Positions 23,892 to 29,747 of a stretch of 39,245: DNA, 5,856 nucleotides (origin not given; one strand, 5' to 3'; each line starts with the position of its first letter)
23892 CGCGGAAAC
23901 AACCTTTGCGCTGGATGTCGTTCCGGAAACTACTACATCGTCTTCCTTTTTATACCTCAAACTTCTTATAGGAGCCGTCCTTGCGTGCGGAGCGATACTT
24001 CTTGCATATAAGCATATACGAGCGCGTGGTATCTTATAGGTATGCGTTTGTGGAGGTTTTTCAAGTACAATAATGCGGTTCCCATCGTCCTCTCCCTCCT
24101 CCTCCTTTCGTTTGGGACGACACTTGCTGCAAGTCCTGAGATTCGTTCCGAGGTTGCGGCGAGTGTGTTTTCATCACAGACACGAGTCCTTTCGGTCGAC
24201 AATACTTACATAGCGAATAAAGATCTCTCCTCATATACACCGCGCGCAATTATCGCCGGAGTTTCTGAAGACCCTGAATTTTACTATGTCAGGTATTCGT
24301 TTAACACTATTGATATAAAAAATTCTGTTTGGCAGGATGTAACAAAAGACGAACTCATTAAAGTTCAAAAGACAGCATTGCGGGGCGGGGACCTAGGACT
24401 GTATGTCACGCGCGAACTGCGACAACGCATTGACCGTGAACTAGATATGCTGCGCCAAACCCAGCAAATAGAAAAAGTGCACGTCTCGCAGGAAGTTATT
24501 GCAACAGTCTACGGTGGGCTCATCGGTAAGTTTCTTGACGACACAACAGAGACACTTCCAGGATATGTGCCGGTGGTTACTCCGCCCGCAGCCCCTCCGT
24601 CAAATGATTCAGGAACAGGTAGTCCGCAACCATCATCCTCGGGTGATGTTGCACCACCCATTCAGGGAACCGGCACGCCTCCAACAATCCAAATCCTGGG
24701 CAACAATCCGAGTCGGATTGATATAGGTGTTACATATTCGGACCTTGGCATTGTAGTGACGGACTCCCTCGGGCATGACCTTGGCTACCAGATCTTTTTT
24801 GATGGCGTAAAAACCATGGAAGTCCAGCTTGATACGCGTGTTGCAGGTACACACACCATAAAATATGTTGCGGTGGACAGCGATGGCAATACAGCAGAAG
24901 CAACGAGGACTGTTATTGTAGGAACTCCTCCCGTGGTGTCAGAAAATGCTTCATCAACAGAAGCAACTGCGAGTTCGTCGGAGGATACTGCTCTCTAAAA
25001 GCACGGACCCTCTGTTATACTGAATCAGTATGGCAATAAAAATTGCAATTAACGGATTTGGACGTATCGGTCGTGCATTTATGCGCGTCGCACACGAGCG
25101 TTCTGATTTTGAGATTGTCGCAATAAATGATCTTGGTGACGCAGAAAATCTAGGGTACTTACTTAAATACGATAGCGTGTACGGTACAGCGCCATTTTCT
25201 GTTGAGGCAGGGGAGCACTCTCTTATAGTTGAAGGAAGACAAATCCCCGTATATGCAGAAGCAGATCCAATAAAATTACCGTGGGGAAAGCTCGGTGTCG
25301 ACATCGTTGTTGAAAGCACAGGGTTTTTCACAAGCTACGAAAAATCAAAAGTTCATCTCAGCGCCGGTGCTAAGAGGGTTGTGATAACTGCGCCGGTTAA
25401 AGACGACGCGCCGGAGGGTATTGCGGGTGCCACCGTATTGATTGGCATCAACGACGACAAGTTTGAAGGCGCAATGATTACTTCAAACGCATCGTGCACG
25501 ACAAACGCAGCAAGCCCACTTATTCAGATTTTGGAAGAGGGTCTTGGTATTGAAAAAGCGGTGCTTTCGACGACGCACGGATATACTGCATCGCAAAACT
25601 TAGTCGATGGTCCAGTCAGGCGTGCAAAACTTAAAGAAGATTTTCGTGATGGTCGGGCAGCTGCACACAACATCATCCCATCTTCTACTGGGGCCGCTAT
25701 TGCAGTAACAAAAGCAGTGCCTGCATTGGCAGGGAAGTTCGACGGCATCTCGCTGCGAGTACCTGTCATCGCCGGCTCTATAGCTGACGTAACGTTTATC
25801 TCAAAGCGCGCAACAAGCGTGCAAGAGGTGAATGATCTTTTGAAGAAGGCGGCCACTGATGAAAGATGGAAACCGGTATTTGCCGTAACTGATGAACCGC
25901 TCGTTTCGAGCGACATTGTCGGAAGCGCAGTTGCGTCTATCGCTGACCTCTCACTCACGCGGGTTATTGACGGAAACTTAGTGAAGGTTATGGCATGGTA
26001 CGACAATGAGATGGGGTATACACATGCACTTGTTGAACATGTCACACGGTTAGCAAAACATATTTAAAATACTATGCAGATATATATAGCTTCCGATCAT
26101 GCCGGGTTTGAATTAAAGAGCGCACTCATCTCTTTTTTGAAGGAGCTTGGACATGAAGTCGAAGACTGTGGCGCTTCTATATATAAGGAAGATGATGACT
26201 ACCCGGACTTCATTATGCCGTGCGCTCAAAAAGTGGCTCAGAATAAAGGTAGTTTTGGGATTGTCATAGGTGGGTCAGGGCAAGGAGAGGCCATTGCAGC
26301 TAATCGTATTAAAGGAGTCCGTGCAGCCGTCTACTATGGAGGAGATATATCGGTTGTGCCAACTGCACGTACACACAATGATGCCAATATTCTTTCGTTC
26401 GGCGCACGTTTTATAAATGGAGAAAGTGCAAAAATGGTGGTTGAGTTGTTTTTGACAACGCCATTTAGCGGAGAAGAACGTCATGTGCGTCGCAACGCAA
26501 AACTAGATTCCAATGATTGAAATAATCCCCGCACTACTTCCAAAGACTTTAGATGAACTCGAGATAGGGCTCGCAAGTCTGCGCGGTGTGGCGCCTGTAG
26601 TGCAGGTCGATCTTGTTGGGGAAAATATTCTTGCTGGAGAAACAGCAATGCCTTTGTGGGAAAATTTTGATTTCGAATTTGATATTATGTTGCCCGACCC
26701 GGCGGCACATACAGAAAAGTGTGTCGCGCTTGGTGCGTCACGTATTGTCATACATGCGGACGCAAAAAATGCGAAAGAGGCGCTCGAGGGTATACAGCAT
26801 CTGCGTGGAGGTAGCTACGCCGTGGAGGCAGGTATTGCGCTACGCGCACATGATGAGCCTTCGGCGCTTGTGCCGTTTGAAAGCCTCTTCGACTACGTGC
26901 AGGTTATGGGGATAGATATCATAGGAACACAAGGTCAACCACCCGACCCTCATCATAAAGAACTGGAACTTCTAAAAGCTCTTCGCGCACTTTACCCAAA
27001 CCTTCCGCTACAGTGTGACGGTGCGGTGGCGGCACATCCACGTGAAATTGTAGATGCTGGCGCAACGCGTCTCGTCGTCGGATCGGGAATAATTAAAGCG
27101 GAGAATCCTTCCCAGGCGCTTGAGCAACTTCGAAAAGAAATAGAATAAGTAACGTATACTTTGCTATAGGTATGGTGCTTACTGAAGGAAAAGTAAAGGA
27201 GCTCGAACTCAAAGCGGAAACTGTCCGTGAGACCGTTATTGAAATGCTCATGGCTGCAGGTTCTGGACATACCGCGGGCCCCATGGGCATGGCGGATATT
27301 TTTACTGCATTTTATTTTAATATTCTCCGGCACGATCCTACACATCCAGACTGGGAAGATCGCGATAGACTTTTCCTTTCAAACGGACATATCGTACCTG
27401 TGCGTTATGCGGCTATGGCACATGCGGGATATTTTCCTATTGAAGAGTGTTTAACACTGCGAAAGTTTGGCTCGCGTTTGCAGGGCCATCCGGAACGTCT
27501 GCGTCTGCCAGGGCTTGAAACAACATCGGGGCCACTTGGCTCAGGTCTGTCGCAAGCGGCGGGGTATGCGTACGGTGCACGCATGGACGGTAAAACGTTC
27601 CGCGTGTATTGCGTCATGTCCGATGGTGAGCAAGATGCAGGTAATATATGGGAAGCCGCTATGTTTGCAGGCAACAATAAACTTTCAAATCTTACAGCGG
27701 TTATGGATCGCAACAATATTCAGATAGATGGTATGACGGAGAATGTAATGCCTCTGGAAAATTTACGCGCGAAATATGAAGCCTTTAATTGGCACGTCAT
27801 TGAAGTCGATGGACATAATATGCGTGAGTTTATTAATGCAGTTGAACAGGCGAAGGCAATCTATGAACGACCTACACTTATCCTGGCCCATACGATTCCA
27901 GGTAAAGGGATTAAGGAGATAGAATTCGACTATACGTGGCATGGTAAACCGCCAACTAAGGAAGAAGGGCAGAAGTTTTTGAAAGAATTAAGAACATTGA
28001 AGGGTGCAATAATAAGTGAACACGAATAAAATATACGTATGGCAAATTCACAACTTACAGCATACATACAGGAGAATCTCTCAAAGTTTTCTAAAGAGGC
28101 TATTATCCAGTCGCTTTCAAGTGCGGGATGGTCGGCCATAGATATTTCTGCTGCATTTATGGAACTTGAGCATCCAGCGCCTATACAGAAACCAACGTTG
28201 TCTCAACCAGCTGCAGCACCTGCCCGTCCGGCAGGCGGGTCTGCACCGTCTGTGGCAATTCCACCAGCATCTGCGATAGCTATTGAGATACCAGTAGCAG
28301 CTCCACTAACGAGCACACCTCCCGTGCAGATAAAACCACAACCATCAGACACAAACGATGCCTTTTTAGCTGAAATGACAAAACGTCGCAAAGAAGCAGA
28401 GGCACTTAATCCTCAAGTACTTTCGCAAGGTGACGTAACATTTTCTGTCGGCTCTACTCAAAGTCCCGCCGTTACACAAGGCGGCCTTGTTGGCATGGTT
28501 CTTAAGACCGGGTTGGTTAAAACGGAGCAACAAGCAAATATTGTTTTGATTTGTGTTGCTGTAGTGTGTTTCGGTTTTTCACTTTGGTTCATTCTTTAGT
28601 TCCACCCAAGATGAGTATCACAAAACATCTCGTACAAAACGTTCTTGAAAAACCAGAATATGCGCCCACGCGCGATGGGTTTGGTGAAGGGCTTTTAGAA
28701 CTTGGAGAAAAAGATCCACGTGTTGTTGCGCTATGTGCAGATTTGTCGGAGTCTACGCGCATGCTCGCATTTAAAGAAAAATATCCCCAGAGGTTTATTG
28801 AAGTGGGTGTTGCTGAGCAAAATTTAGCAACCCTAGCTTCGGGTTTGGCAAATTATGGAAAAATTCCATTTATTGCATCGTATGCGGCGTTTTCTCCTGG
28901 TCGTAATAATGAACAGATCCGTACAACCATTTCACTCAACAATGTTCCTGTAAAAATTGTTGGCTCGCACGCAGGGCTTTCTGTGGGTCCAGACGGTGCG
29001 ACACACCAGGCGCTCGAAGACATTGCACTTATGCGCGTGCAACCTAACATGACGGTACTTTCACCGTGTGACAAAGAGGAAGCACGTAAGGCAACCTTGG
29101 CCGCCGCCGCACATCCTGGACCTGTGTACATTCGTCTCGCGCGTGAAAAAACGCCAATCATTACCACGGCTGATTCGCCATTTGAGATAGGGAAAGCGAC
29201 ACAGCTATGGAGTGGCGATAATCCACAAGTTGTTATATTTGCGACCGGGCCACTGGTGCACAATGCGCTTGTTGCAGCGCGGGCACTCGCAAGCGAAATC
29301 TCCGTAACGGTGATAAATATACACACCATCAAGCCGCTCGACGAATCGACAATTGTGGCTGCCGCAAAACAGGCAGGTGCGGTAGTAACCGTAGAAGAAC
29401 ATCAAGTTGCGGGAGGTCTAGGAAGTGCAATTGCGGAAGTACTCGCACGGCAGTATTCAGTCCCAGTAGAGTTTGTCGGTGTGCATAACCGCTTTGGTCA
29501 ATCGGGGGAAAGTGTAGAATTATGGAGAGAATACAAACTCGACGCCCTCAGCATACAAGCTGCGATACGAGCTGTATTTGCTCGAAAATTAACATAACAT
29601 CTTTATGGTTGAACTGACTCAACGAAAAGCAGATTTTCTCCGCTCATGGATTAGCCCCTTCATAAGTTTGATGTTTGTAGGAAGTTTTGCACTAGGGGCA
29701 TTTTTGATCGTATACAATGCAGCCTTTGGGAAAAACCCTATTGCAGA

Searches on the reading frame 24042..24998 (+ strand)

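Call 34: search_protein_families(library=pfam, proteins=[window:24042-24998:+], max_evalue=0.01)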
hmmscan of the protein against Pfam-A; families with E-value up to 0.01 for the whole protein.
window:24042-24998:+ (318 aa): 1 family
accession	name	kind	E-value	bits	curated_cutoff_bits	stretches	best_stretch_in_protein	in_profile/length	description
PF16403.11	Bact_surface_Ig-like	-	1.2e-11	44.9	27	1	216-293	1-71/71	Bacterial surface protein, Ig-like domain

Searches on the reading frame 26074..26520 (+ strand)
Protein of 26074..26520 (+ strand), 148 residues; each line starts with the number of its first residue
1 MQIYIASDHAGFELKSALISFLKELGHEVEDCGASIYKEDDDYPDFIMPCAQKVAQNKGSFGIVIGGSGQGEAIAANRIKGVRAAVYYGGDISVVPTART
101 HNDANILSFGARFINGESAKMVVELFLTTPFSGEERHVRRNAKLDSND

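Call 34: search_protein_families(library=pfam, proteins=[window:26074-26520:+], max_evalue=0.01)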
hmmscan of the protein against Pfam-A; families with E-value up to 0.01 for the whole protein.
window:26074-26520:+ (148 aa): 1 family
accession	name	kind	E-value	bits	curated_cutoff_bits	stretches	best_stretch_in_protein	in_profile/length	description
PF02502.23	LacAB_rpiB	-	1.1e-44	152.2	24.7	1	3-143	1-137/138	Ribose/Galactose Isomerase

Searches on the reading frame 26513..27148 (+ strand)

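Call 34: search_protein_families(library=pfam, proteins=[window:26513-27148:+], max_evalue=0.01)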
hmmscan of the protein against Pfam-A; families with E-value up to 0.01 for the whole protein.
window:26513-27148:+ (211 aa): 2 families
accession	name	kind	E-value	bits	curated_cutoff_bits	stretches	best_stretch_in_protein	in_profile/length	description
PF00834.25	Ribul_P_3_epim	-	1.5e-07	31.5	21.1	1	50-194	56-198/198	Ribulose-phosphate 3 epimerase family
PF00215.30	OMPdecase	-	0.00091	19.6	27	0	174-205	189-220/221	Orotidine 5'-phosphate decarboxylase / HUMPS family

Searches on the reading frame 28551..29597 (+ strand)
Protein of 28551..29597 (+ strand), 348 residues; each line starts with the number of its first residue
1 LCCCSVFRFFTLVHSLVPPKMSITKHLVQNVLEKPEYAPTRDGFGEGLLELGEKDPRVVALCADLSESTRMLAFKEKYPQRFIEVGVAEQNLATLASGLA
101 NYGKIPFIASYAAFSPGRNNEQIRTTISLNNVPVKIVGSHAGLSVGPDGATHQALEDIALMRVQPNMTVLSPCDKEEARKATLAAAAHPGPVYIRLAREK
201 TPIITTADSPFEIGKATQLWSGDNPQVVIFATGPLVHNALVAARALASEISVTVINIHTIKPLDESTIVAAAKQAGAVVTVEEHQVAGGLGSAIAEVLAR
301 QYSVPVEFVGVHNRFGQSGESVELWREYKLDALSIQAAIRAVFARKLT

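Call 34: search_protein_families(library=pfam, proteins=[window:28551-29597:+], max_evalue=0.01)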
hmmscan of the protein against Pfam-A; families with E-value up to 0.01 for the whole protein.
window:28551-29597:+ (348 aa): 4 families
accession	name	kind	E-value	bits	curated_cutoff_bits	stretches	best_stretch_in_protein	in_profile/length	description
PF02779.29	Transket_pyr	-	4e-42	144.2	27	1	39-201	4-172/174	Transketolase, pyrimidine binding domain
PF02780.25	Transketolase_C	-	2.2e-25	89.4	25.9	1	223-334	8-123/124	Transketolase, C-terminal domain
PF22613.1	Transketolase_C_1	-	0.00025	21.6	27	1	223-330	10-112/113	Transketolase-like TK C-terminal domain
PF17147.9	PFOR_II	-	0.0021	18.8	27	1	227-317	3-94/102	Pyruvate:ferredoxin oxidoreductase core domain II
